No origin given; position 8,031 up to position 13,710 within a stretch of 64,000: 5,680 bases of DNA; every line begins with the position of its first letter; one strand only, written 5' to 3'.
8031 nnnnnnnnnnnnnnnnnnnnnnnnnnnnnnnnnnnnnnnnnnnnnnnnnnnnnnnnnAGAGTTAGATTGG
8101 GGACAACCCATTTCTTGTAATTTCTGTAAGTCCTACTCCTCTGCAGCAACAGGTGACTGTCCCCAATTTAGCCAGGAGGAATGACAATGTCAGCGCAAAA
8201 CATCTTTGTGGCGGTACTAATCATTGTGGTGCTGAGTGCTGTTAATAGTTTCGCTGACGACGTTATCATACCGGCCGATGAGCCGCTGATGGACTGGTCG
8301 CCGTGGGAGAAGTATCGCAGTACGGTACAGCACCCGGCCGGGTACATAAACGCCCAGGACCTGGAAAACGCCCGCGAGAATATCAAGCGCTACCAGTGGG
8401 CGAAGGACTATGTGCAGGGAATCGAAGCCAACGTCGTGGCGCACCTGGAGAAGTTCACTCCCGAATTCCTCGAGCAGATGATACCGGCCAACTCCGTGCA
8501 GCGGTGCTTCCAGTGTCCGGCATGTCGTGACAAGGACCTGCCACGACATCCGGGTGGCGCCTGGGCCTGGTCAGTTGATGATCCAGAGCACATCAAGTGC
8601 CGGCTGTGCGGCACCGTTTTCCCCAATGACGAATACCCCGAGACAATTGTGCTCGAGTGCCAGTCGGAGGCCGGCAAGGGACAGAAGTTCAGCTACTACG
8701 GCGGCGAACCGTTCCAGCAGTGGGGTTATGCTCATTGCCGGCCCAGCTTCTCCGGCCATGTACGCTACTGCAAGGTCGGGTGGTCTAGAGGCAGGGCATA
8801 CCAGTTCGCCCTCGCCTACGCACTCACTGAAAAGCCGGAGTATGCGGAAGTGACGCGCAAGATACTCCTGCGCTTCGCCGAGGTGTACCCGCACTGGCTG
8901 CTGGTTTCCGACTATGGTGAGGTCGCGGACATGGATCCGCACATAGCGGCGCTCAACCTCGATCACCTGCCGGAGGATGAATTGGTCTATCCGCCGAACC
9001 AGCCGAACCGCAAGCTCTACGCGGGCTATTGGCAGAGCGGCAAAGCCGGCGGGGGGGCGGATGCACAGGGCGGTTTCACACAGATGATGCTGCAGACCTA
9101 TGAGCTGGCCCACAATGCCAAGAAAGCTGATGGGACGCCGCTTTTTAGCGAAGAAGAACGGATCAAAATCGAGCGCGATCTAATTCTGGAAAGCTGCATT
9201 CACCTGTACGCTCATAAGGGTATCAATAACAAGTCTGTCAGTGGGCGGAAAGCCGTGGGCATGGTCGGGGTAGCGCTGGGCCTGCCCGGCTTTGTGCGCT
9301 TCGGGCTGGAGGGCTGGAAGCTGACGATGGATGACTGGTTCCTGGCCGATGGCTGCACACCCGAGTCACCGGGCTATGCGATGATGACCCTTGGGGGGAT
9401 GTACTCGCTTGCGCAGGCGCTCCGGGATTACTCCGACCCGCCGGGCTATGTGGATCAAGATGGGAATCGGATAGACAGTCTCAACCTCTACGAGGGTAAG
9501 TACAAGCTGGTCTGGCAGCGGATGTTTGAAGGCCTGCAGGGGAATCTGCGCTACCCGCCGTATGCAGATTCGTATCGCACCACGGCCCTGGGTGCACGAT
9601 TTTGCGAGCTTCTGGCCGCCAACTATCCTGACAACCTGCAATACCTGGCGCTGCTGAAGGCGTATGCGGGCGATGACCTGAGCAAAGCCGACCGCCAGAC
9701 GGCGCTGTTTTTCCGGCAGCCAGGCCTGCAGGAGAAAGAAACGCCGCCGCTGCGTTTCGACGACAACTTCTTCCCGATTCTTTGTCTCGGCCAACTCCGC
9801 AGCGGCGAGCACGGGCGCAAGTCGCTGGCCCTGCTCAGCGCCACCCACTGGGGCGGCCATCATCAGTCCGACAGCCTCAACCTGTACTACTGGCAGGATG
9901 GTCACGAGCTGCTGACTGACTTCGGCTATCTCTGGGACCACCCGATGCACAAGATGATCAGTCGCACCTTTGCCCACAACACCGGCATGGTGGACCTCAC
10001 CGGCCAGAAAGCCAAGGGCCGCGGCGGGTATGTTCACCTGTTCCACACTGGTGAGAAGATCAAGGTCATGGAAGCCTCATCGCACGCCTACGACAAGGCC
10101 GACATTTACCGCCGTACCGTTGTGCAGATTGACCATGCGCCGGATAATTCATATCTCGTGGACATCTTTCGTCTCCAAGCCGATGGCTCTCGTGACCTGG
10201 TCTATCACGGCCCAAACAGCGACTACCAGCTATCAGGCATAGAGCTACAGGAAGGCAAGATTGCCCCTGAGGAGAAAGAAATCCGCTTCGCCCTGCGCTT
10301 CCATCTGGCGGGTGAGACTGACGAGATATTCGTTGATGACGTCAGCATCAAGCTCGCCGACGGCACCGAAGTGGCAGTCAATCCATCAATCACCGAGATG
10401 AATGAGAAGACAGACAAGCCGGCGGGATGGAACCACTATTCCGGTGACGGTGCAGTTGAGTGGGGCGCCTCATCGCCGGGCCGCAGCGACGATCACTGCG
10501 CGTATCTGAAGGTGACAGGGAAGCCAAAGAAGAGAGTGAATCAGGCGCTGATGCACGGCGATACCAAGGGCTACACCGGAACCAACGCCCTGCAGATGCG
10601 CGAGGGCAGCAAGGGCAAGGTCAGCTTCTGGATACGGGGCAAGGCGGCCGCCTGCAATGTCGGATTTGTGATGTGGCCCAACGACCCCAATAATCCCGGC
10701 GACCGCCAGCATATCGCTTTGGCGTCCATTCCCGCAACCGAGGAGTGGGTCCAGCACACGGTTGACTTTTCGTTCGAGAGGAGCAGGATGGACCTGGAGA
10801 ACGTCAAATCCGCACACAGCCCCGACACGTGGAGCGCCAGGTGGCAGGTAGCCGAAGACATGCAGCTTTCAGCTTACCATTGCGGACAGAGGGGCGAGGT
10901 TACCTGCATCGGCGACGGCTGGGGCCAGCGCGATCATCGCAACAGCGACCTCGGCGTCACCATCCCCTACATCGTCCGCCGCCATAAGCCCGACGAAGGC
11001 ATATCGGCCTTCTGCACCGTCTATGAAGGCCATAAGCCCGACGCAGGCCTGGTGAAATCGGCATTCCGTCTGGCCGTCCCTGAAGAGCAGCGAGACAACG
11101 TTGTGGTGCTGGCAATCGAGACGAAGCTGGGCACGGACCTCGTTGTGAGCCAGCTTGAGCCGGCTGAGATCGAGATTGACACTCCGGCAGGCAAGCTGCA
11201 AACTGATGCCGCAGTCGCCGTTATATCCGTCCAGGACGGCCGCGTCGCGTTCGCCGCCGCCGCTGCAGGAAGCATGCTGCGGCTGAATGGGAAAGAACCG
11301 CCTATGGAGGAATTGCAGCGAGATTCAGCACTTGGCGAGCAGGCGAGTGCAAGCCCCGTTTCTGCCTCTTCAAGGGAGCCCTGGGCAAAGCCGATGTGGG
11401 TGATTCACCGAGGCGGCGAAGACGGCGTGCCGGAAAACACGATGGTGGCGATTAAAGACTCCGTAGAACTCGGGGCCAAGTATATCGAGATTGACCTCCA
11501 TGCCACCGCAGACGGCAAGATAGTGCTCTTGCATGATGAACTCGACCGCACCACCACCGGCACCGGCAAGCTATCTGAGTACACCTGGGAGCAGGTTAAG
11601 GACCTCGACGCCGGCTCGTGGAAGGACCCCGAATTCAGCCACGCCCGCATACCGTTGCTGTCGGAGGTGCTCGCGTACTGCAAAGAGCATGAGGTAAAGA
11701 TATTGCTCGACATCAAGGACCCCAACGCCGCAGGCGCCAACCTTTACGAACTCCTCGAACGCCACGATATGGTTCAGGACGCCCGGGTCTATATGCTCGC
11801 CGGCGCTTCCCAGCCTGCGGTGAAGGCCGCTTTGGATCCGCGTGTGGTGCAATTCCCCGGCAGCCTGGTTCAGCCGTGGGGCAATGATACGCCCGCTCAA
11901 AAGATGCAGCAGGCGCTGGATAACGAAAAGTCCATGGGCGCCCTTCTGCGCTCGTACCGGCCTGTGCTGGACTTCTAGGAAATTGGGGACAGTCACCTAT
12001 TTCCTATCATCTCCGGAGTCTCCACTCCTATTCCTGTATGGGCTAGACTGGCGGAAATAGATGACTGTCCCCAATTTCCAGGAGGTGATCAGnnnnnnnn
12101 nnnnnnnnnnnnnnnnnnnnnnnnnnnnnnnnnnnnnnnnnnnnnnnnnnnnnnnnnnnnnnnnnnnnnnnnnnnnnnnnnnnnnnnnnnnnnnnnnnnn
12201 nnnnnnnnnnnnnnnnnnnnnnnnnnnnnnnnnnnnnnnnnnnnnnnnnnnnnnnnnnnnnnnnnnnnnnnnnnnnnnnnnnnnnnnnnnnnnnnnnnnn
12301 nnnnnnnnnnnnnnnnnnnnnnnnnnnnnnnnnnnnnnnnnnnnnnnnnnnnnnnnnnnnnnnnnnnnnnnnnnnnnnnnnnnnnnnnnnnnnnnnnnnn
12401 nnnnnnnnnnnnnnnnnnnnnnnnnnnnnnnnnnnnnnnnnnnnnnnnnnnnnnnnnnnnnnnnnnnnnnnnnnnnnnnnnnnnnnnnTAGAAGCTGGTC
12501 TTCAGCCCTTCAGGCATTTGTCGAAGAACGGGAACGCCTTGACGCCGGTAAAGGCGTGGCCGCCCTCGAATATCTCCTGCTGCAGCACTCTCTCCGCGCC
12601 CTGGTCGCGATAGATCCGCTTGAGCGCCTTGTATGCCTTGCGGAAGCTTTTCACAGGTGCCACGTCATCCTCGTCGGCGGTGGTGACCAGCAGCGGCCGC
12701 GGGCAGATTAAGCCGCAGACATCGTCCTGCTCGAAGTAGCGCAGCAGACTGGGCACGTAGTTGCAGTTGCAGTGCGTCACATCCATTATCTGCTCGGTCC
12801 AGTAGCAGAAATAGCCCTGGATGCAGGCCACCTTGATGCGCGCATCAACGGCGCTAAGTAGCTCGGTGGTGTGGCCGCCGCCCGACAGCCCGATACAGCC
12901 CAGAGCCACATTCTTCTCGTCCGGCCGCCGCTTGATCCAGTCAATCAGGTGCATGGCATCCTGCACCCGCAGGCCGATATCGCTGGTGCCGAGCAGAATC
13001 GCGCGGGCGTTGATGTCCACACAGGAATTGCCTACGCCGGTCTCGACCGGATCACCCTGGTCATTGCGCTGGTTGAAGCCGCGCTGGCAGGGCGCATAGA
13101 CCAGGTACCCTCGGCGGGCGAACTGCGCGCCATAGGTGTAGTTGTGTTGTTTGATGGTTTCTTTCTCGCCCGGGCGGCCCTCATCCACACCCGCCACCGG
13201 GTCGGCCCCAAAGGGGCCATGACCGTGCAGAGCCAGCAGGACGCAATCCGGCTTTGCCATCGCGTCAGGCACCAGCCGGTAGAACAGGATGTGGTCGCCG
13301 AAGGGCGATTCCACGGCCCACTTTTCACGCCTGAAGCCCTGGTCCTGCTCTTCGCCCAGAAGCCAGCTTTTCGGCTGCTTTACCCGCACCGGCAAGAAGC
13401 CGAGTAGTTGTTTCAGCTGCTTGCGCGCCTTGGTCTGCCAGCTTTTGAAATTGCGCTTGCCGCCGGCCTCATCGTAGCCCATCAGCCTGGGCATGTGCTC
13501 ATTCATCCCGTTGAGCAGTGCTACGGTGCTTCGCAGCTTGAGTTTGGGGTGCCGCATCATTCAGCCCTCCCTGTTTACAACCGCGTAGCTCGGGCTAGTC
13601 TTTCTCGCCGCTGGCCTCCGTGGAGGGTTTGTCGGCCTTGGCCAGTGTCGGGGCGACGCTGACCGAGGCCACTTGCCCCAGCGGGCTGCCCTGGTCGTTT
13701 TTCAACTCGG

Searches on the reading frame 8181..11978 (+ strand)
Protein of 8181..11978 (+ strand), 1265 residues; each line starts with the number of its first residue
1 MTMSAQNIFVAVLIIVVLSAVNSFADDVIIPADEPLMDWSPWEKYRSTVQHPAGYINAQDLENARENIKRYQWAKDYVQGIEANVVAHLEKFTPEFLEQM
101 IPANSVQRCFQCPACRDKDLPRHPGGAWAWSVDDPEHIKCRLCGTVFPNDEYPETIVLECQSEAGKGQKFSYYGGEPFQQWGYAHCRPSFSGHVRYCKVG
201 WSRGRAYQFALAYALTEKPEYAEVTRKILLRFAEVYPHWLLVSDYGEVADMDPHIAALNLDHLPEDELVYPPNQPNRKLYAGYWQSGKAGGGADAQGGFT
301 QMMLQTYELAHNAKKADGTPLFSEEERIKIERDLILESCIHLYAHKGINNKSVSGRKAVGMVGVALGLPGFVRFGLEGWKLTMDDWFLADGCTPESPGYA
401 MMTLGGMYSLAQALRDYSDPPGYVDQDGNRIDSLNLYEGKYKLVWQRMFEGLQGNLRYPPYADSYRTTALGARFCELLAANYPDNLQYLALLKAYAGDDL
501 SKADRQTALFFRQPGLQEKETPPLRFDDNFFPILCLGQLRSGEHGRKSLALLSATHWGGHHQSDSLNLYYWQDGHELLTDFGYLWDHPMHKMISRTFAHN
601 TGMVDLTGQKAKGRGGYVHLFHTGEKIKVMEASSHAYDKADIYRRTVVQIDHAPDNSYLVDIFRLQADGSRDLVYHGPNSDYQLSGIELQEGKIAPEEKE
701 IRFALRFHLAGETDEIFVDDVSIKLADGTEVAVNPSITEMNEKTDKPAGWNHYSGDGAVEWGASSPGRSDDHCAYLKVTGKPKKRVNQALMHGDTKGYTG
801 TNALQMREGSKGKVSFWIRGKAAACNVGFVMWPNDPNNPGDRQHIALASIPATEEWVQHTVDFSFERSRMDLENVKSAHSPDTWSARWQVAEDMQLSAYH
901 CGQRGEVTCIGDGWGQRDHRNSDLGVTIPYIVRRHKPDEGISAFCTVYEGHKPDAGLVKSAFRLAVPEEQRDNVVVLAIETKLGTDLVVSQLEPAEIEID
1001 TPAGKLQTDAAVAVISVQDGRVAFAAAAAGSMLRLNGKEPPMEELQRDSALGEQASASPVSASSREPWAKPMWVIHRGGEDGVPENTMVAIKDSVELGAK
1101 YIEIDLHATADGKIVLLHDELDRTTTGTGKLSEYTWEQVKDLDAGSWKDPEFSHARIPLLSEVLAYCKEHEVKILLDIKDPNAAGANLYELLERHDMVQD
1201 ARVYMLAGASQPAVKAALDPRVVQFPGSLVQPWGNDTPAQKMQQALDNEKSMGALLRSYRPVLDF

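Call 87: search_protein_families(library=pfam, proteins=[window:8181-11978:+], max_evalue=0.00001)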
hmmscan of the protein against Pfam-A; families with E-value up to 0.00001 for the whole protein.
window:8181-11978:+ (1265 aa): 2 families
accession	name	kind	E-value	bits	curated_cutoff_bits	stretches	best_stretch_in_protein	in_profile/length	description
PF03009.23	GDPD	-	1.3e-28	101.2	23.6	1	1076-1193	1-120/244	Glycerophosphoryl diester phosphodiesterase family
PF07940.18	Hepar_II_III_C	-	1.4e-06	28.4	24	1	556-765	35-198/237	Heparinase II/III-like, C-terminal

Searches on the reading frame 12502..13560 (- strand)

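Call 87: search_protein_families(library=pfam, proteins=[window:12502-13560:-], max_evalue=0.00001)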
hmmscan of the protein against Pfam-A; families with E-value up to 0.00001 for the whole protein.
window:12502-13560:- (352 aa): 1 family
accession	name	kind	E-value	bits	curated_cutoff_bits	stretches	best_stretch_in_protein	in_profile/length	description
PF12715.13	Abhydrolase_7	-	5.1e-18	65.9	21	1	11-298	21-316/388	Abhydrolase family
